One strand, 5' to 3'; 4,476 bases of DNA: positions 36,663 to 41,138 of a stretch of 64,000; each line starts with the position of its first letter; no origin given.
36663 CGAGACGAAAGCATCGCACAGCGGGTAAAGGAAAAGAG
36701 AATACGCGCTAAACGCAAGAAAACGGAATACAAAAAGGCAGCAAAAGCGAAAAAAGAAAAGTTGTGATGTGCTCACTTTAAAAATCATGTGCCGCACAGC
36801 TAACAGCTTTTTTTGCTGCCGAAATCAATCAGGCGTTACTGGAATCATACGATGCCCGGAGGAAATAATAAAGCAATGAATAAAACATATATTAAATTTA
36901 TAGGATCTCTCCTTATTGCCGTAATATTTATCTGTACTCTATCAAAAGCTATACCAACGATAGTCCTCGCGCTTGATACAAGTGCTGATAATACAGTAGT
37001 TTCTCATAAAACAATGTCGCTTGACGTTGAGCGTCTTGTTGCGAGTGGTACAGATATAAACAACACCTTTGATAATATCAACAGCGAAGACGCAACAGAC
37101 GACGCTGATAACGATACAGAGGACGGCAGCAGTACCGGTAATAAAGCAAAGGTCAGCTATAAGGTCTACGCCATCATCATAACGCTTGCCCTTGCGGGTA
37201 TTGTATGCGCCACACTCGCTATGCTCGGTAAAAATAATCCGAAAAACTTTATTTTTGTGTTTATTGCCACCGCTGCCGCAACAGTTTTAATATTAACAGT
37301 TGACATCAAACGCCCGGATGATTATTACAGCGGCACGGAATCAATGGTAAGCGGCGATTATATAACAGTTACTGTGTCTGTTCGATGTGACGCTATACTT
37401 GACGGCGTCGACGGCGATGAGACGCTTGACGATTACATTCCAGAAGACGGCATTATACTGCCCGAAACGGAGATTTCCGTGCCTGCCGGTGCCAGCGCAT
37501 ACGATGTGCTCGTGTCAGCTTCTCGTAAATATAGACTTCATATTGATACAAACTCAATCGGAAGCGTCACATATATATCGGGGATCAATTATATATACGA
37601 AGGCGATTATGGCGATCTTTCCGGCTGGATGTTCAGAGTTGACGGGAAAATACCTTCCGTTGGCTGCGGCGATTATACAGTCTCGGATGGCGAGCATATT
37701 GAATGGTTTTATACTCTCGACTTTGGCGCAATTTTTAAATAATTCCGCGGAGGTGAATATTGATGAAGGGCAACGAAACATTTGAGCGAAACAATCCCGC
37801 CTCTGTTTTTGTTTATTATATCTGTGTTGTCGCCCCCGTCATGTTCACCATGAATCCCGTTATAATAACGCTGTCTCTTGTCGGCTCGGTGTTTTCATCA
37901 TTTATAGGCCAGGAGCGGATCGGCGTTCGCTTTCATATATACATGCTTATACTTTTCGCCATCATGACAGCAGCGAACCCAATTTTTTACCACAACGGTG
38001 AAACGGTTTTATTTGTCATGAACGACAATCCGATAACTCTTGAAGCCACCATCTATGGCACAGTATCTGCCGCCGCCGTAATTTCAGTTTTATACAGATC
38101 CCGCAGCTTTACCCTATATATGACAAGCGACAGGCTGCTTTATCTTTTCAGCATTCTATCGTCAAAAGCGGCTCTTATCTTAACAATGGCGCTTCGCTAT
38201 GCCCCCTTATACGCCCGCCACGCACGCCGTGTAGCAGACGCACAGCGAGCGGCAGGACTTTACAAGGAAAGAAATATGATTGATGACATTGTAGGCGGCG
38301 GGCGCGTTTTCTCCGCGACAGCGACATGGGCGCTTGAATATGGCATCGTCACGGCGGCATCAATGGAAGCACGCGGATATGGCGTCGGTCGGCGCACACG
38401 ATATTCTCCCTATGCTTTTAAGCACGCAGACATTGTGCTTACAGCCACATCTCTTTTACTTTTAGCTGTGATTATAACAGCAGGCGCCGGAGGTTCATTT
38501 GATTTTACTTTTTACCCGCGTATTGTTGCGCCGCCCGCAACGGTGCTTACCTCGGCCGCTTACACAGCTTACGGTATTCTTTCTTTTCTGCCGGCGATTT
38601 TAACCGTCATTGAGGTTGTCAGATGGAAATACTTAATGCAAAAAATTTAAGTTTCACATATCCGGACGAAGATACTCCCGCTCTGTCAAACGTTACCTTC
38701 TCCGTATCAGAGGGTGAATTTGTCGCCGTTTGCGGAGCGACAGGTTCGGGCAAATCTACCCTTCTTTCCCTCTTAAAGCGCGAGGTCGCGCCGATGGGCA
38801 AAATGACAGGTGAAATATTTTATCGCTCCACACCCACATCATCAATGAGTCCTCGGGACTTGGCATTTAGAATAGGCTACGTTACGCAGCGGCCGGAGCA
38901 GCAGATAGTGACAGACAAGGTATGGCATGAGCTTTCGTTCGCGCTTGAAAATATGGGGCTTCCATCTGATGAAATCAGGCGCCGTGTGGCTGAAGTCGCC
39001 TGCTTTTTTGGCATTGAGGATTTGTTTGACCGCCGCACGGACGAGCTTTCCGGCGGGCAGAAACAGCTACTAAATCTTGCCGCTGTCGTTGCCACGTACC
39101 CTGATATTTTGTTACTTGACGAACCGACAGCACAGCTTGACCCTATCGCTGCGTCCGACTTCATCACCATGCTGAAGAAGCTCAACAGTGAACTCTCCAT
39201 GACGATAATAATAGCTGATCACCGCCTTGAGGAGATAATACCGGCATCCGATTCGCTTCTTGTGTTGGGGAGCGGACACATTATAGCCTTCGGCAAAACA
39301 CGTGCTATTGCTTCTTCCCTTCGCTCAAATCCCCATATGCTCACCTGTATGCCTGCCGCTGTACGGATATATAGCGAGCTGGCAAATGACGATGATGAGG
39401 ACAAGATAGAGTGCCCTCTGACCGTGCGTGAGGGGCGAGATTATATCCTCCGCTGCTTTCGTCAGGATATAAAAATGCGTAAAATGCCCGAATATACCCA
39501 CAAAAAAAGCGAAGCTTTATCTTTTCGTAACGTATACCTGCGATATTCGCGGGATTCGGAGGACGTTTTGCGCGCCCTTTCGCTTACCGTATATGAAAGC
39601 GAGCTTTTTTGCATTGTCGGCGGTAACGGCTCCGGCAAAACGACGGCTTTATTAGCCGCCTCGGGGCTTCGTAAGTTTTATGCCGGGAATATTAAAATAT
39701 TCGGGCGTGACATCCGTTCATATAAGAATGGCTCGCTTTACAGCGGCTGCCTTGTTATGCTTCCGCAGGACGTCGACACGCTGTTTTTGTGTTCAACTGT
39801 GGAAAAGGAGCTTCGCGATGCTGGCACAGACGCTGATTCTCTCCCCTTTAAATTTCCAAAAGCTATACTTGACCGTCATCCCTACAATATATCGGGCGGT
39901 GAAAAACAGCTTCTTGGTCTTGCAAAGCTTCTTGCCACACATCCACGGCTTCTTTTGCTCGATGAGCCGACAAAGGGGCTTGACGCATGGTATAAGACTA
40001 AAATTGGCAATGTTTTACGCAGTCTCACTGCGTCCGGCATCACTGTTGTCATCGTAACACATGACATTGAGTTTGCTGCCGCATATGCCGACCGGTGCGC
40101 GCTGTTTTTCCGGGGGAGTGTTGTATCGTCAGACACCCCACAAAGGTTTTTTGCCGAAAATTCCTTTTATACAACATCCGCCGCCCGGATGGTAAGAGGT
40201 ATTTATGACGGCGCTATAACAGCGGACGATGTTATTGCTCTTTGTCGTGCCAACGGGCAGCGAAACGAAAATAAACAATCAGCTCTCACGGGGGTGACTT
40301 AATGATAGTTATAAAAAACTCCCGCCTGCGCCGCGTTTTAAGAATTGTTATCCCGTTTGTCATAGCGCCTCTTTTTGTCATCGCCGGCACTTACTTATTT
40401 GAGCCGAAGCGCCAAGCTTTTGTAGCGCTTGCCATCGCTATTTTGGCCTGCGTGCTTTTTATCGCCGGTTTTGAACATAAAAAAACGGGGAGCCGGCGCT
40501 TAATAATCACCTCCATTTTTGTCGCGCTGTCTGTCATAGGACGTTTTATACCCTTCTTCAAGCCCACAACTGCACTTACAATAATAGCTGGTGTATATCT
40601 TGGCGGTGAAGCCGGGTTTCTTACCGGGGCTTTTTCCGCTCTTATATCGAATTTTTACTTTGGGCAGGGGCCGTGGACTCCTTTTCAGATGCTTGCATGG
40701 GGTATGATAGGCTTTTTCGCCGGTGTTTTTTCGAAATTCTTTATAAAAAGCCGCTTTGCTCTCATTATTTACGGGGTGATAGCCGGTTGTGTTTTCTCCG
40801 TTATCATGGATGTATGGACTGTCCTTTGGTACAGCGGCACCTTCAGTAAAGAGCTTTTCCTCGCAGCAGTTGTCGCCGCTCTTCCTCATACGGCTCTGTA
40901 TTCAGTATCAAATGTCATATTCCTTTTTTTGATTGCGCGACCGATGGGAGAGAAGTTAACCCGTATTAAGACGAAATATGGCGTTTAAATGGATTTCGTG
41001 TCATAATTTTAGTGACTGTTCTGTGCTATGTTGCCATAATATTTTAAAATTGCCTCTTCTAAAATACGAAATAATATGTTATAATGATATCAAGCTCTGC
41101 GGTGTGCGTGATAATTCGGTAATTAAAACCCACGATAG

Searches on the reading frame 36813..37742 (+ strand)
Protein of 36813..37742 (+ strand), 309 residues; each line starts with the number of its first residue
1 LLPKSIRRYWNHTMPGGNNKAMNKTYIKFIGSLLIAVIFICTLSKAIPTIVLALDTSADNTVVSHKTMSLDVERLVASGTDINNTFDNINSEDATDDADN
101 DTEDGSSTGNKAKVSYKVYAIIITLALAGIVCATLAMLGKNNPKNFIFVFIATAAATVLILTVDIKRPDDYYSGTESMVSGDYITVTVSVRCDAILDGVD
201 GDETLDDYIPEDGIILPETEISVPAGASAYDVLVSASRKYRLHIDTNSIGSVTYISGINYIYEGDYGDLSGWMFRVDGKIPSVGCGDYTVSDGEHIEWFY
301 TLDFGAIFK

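Call 83: search_protein_families(library=pfam, proteins=[window:36813-37742:+], max_evalue=0.00001)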
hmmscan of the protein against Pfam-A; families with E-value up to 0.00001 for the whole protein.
window:36813-37742:+ (309 aa): 1 family
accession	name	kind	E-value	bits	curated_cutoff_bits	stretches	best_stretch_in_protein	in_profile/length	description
PF14478.12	DUF4430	-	1.2e-15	58.1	23.8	1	226-301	1-71/72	Domain of unknown function (DUF4430)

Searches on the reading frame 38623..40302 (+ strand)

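Call 83: search_protein_families(library=pfam, proteins=[window:38623-40302:+], max_evalue=0.00001)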
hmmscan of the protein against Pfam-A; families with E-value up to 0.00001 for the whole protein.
window:38623-40302:+ (559 aa): 6 families
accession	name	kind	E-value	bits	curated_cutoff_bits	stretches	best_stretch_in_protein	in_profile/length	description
PF00005.33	ABC_tran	-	4.8e-51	173.4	25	2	21-170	1-137/137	ABC transporter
PF13304.12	AAA_21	-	3.9e-22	80.1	27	1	420-483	235-301/304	AAA domain, putative AbiEii toxin, Type IV TA system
PF02463.25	SMC_N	-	5.4e-15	55.9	40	0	140-197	135-196/220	RecF/RecN/SMC N terminal domain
PF13476.12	AAA_23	-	1.4e-07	32.8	27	0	325-343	18-36/201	AAA domain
PF13555.12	AAA_29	-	3.3e-06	27.2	27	0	24-48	15-39/61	P-loop containing region of AAA domain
PF13401.12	AAA_22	-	4.7e-06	27.4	27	0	31-93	5-63/130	AAA domain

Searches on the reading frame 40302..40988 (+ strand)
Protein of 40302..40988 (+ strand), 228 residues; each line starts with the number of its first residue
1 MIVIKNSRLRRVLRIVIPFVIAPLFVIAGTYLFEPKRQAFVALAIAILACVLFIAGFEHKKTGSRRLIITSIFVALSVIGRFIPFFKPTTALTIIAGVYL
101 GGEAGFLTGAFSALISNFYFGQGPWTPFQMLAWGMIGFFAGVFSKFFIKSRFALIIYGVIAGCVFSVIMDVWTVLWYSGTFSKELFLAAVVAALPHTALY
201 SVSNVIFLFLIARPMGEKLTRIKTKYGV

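Call 84: search_protein_families(library=pfam, proteins=[window:40302-40988:+], max_evalue=0.00001)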
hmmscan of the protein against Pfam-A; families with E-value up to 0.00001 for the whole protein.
window:40302-40988:+ (228 aa): 2 families
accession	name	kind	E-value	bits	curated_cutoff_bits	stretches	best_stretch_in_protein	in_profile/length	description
PF12822.12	ECF_trnsprt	-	4e-10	40.4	30.7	1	65-210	1-167/169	ECF transporter, substrate-specific component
PF07155.17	ECF-ribofla_trS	-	6e-09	36.6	26.7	1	65-213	5-164/172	ECF-type riboflavin transporter, S component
